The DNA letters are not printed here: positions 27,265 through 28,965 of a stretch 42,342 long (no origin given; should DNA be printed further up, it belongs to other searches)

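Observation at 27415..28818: MurC homolog at the canonical dcw position with a destroyed P-loop and other catalytic substitutions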

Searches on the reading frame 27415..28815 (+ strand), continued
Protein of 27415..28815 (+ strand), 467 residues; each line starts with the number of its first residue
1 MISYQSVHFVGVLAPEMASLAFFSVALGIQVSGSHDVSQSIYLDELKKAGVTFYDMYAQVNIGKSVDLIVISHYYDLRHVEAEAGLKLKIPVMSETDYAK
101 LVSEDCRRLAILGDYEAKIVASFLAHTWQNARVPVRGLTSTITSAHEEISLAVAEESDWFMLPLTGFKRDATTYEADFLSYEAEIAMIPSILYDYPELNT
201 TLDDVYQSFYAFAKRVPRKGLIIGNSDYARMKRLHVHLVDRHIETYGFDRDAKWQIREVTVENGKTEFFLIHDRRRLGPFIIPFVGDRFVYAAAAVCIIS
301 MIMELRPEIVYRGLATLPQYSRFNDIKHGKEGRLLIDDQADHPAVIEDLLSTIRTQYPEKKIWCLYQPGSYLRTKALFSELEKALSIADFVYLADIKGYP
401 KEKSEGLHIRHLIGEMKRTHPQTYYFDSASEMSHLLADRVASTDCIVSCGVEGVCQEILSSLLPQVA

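Call 56: find_encoding_contigs(protein=P0004, flank=10000, max_places=1)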
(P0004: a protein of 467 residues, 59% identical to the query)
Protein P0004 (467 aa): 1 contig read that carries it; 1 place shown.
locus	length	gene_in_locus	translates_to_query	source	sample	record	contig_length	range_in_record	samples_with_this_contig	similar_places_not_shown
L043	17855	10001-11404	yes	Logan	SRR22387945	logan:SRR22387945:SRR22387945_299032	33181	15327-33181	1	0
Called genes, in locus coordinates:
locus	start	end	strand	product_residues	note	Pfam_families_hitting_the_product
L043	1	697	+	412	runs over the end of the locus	PF08245:Mur_ligase_M, PF02875:Mur_ligase_C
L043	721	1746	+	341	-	PF00953:Glycos_transf_4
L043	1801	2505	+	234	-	PF01255:Prenyltransf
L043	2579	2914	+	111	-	PF11969:DcpS_C, PF01230:HIT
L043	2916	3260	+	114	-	PF04266:ASCH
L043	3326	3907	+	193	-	PF01928:CYTH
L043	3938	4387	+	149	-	PF01243:PNPOx_N (weak)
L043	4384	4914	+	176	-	-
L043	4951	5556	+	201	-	PF00293:NUDIX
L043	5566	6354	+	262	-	PF00459:Inositol_P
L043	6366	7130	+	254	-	PF00459:Inositol_P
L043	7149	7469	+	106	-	-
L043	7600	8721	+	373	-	PF01098:FTSW_RODA_SPOVE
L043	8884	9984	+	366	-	PF03033:Glyco_transf_28, PF04101:Glyco_tran_28_C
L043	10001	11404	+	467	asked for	PF01225:Mur_ligase (faint), PF02875:Mur_ligase_C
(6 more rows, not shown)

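Call 57: find_encoding_contigs(protein=P0023, flank=10000, max_places=1)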
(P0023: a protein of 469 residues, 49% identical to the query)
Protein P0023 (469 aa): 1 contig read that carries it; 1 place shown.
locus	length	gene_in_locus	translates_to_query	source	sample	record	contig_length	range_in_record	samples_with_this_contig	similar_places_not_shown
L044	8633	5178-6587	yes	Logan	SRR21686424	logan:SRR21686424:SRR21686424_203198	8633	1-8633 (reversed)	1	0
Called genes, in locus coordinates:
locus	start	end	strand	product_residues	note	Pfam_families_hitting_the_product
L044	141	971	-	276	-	-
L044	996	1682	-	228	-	PF00215:OMPdecase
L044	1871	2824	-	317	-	-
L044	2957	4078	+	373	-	PF01098:FTSW_RODA_SPOVE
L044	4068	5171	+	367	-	PF03033:Glyco_transf_28, PF04101:Glyco_tran_28_C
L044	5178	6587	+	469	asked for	PF01225:Mur_ligase, PF08245:Mur_ligase_M (weak), PF02875:Mur_ligase_C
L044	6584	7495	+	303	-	PF01565:FAD_binding_4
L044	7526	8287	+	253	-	-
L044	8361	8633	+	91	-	?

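Call 58: find_encoding_contigs(protein=P0026, flank=10000, max_places=1)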
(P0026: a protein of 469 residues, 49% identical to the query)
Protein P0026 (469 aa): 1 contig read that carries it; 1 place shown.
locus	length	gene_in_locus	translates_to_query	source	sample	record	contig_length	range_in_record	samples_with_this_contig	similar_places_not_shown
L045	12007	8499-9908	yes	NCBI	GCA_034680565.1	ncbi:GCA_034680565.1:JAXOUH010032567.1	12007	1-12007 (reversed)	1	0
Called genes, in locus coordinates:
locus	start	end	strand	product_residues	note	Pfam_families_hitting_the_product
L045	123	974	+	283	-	PF01795:Methyltransf_5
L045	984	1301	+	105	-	-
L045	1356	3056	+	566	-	PF03717:PBP_dimer, PF00905:Transpeptidase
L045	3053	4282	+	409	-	PF08245:Mur_ligase_M, PF02875:Mur_ligase_C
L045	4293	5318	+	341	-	PF00953:Glycos_transf_4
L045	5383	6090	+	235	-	PF01255:Prenyltransf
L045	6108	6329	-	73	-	-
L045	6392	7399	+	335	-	PF01098:FTSW_RODA_SPOVE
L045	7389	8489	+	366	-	PF03033:Glyco_transf_28, PF04101:Glyco_tran_28_C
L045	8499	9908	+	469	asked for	PF01225:Mur_ligase, PF08245:Mur_ligase_M, PF02875:Mur_ligase_C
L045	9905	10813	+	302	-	PF01565:FAD_binding_4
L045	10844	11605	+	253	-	PF03799:FtsQ_DivIB_C (weak)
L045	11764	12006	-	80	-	?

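Call 76: list_cluster_members(proteins=[P0051, P0053, P0054, P0055, P0056, P0058, P0059, P0060, P0062, P0063])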
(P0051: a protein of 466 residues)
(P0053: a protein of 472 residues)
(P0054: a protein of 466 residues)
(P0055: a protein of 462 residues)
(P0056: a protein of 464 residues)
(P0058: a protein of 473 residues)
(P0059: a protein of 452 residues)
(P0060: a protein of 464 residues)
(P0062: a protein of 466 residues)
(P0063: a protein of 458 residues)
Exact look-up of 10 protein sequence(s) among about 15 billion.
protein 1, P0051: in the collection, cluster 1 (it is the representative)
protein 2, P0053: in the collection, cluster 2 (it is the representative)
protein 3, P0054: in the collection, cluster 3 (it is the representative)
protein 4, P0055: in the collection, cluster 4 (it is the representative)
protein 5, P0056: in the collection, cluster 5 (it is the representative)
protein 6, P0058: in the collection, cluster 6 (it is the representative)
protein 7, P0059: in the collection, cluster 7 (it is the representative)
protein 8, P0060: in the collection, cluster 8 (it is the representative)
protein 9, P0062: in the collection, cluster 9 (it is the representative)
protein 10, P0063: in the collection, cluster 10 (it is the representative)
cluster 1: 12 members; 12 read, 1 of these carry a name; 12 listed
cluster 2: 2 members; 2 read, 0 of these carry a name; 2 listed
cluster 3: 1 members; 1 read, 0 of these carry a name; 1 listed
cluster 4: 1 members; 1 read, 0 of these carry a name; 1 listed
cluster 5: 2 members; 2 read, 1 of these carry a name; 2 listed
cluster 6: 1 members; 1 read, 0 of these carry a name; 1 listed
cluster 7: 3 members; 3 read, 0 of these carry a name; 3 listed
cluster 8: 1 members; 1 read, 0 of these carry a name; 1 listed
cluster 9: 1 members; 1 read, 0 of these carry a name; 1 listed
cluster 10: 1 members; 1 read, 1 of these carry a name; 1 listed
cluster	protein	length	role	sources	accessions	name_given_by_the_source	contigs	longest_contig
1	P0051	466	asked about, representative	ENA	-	-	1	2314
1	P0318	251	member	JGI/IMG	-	UDP-N-acetylmuramate--alanine ligase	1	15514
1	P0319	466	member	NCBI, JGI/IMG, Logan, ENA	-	-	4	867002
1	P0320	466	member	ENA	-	-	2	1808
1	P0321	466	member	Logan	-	-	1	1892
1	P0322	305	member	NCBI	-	-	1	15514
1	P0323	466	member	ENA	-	-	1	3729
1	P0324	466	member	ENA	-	-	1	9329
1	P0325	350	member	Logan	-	-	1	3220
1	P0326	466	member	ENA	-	-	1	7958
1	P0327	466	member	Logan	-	-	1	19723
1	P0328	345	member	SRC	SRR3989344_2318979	-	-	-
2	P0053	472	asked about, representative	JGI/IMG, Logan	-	-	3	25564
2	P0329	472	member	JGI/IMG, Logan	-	-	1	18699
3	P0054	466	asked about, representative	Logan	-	-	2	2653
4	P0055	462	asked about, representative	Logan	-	-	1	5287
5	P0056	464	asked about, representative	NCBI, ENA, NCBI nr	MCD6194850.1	UDP-N-acetylmuramate--L-alanine ligase [bacterium]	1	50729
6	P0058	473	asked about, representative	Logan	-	-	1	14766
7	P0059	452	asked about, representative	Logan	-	-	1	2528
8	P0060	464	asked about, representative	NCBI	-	-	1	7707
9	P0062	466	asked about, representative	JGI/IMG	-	-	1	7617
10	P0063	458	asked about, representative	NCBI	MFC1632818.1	UDP-N-acetylmuramate--L-alanine ligase [Patescibacteria group bacterium]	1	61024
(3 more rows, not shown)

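Call 77: find_encoding_contigs(protein=P0319, flank=10000, max_places=1)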
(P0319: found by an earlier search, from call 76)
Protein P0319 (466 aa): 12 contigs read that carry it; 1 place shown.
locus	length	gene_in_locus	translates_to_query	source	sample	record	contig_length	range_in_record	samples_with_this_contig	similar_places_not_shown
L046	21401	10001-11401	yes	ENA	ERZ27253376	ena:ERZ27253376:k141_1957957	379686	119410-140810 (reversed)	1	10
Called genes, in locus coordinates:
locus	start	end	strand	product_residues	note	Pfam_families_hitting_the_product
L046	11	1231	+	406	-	PF08245:Mur_ligase_M, PF02875:Mur_ligase_C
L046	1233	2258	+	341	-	PF00953:Glycos_transf_4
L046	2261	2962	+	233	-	PF01255:Prenyltransf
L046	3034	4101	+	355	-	PF00391:PEP-utilizers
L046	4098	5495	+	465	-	PF00391:PEP-utilizers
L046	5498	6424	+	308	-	-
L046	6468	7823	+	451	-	PF08245:Mur_ligase_M, PF02875:Mur_ligase_C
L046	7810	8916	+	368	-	PF01098:FTSW_RODA_SPOVE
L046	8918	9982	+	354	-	PF03033:Glyco_transf_28, PF13579:Glyco_trans_4_4, PF04101:Glyco_tran_28_C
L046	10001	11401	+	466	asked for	PF01225:Mur_ligase, PF08245:Mur_ligase_M, PF02875:Mur_ligase_C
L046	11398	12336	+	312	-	PF01565:FAD_binding_4, PF02873:MurB_C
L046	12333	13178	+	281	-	PF08478:POTRA_1 (faint)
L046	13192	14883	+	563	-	PF01368:DHH, PF02272:DHHA1, PF17768:RecJ_OB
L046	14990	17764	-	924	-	PF00912:Transgly, PF00905:Transpeptidase, PF17957:Big_7, PF16656:Pur_ac_phosph_N (weak)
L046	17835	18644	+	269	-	-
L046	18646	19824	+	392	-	PF00579:tRNA-synt_1b, PF01479:S4 (weak)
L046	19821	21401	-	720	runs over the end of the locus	-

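Call 78: search_protein_families(library=ncbifam, proteins=[L046:6468-7820:+, L046:10001-11398:+, L046:11398-12333:+, L046:11-1228:+, L046:5498-6421:+], max_evalue=1e-10)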
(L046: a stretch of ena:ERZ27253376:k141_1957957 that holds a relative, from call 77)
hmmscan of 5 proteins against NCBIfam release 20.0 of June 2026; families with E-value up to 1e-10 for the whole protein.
L046:6468-7820:+ (451 aa): 17 families
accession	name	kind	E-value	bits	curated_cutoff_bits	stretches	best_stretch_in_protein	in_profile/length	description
TIGR01087.1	murD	equivalog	3.3e-101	339.5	211.95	1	10-448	2-440/441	UDP-N-acetylmuramoyl-L-alanine--D-glutamate ligase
TIGR01143.1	murF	subfamily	2e-27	96.2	288.6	1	100-423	70-403/418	UDP-N-acetylmuramoyl-tripeptide--D-alanyl-D-alanine ligase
TIGR01082.1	murC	equivalog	3.3e-23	82.5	335.1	1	105-340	101-335/449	UDP-N-acetylmuramate--L-alanine ligase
NF001126.0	PRK00139.1-4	equivalog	4.1e-23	81.7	373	1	105-340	105-360/486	UDP-N-acetylmuramoyl-L-alanyl-D-glutamate--2,6-diaminopimelate ligase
TIGR01085.1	murE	subfamily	5.9e-23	81.5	257.3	1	105-343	86-353/472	UDP-N-acetylmuramyl-tripeptide synthetase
NF008896.0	PRK11929.1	equivalog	1.4e-22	79.4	1023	1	103-423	603-941/965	bifunctional UDP-N-acetylmuramoyl-L-alanyl-D-glutamate--2,6-diaminopimelate ligase MurE/UDP-N-acetylmuramoyl-tripeptide--D-alanyl-D-alanine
NF001124.0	PRK00139.1-2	equivalog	1.3e-20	73.6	476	1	97-342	102-371/500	UDP-N-acetylmuramoyl-L-alanyl-D-glutamate--2,6-diaminopimelate ligase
NF053645.1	pMurC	equivalog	6.4e-18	64.7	560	0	103-218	101-223/492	pseudomurein biosynthesis peptide ligase pMurC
NF053647.1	pMurD2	equivalog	1.5e-17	63.6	550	0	11-219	4-215/405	pseudomurein biosynthesis peptide ligase pMurD2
NF010623.0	PRK14016.1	subfamily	5.7e-15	54.5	877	0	175-422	567-847/871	cyanophycin synthetase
NF001123.0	PRK00139.1-1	equivalog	4.5e-14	52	586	0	175-342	198-370/493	UDP-N-acetylmuramoyl-L-alanyl-D-glutamate--2,6-diaminopimelate ligase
NF053646.1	pMurD1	equivalog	5.1e-14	51.8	610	0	175-349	186-356/465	pseudomurein biosynthesis peptide ligase pMurD1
TIGR02068.2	cya_phycin_syn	equivalog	1.3e-13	49.9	850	0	175-307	566-714/862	cyanophycin synthetase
NF053648.1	pMurE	equivalog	3.7e-12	45.7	600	0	173-342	189-348/464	pseudomurein biosynthesis peptide ligase pMurE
NF033197.0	F430_CfbE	equivalog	3.1e-11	42.9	250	0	101-130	96-125/430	coenzyme F430 synthase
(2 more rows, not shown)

L046:10001-11398:+ (466 aa): 16 families
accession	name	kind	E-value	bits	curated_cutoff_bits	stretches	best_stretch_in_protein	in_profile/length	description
TIGR01082.1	murC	equivalog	3.2e-122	408.8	335.1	1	8-457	2-444/449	UDP-N-acetylmuramate--L-alanine ligase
NF011171.0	PRK14573.1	equivalog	1.1e-68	231.9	1015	1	6-462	5-445/809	bifunctional UDP-N-acetylmuramate--L-alanine ligase/D-alanine--D-alanine ligase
TIGR01081.1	mpl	equivalog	6.6e-62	210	388.7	1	8-394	2-385/448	UDP-N-acetylmuramate:L-alanyl-gamma-D-glutamyl-meso-diaminopimelate ligase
TIGR01087.1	murD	equivalog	3.7e-31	108.7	211.95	1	9-345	3-330/441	UDP-N-acetylmuramoyl-L-alanine--D-glutamate ligase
NF053645.1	pMurC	equivalog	1.2e-26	93.5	560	1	258-357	290-389/492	pseudomurein biosynthesis peptide ligase pMurC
NF001126.0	PRK00139.1-4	equivalog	2.4e-26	92.4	373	1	184-363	195-372/486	UDP-N-acetylmuramoyl-L-alanyl-D-glutamate--2,6-diaminopimelate ligase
NF001124.0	PRK00139.1-2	equivalog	2.2e-23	82.8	476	1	184-364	200-381/500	UDP-N-acetylmuramoyl-L-alanyl-D-glutamate--2,6-diaminopimelate ligase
NF008896.0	PRK11929.1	equivalog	3.1e-22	78.3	1023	1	181-366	200-391/965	bifunctional UDP-N-acetylmuramoyl-L-alanyl-D-glutamate--2,6-diaminopimelate ligase MurE/UDP-N-acetylmuramoyl-tripeptide--D-alanyl-D-alanine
TIGR01085.1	murE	subfamily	4.8e-22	78.5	257.3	1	185-366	180-364/472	UDP-N-acetylmuramyl-tripeptide synthetase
TIGR01143.1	murF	subfamily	3.7e-20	72.3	288.6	1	180-362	147-328/418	UDP-N-acetylmuramoyl-tripeptide--D-alanyl-D-alanine ligase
NF053646.1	pMurD1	equivalog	1.2e-16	60.4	610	0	286-352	282-347/465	pseudomurein biosynthesis peptide ligase pMurD1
NF053648.1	pMurE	equivalog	2.1e-16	59.7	600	1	181-366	188-360/464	pseudomurein biosynthesis peptide ligase pMurE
NF001123.0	PRK00139.1-1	equivalog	1.6e-13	50.1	586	0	256-366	276-382/493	UDP-N-acetylmuramoyl-L-alanyl-D-glutamate--2,6-diaminopimelate ligase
NF010628.0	PRK14022.1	equivalog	6.7e-12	44.9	536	0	232-363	249-371/483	UDP-N-acetylmuramoyl-L-alanyl-D-glutamate--L-lysine ligase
NF010693.0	PRK14093.1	equivalog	2.7e-11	42.8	544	0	108-350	109-357/479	UDP-N-acetylmuramoylalanyl-D-glutamyl-2,6-diaminopimelate--D-alanyl-D-alanine ligase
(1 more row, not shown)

L046:11398-12333:+ (312 aa): 7 families
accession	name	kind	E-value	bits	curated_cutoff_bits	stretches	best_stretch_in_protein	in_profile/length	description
NF010480.0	PRK13905.1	equivalog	1.8e-82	276.6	259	1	9-310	14-300/303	UDP-N-acetylmuramate dehydrogenase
TIGR00179.1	murB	equivalog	7.4e-58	196.1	144.5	1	17-309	1-290/290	UDP-N-acetylmuramate dehydrogenase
NF011245.0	PRK14651.1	equivalog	1.5e-45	155.5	224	1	13-293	5-256/273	UDP-N-acetylmuramate dehydrogenase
NF010478.0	PRK13903.1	equivalog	2.1e-42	145.3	231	1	11-196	15-198/362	UDP-N-acetylmuramate dehydrogenase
NF000755.0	PRK00046.1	equivalog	1.9e-32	112.3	277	1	11-196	4-191/343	UDP-N-acetylmuramate dehydrogenase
NF011242.0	PRK14648.1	equivalog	2.9e-31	108.9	426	2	12-146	13-152/354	UDP-N-acetylmuramate dehydrogenase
NF010479.0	PRK13904.1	equivalog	2.4e-24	86.2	273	1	49-306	29-256/258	UDP-N-acetylmuramate dehydrogenase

L046:11-1228:+ (406 aa): 7 families
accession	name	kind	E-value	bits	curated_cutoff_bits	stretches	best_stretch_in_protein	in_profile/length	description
TIGR01143.1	murF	subfamily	3e-68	230.7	288.6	2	100-390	120-408/418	UDP-N-acetylmuramoyl-tripeptide--D-alanyl-D-alanine ligase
NF008896.0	PRK11929.1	equivalog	1.1e-59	202.3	1023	2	100-390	650-946/965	bifunctional UDP-N-acetylmuramoyl-L-alanyl-D-glutamate--2,6-diaminopimelate ligase MurE/UDP-N-acetylmuramoyl-tripeptide--D-alanyl-D-alanine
NF008041.0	PRK10773.1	equivalog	2.1e-31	109.1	551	1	99-355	145-396/453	UDP-N-acetylmuramoyl-tripeptide--D-alanyl-D-alanine ligase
NF008897.0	PRK11930.1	equivalog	7.4e-31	107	804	1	100-389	153-442/822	bifunctional UDP-N-acetylmuramoyl-tripeptide:D-alanyl-D-alanine ligase/alanine racemase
NF010693.0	PRK14093.1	equivalog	4.9e-30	104.6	544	1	20-346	98-402/479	UDP-N-acetylmuramoylalanyl-D-glutamyl-2,6-diaminopimelate--D-alanyl-D-alanine ligase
TIGR01087.1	murD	equivalog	5e-17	62.1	211.95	1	125-306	167-340/441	UDP-N-acetylmuramoyl-L-alanine--D-glutamate ligase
TIGR01082.1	murC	equivalog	4.5e-11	42.5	335.1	0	127-309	165-342/449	UDP-N-acetylmuramate--L-alanine ligase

L046:5498-6421:+ (308 aa): 0 families
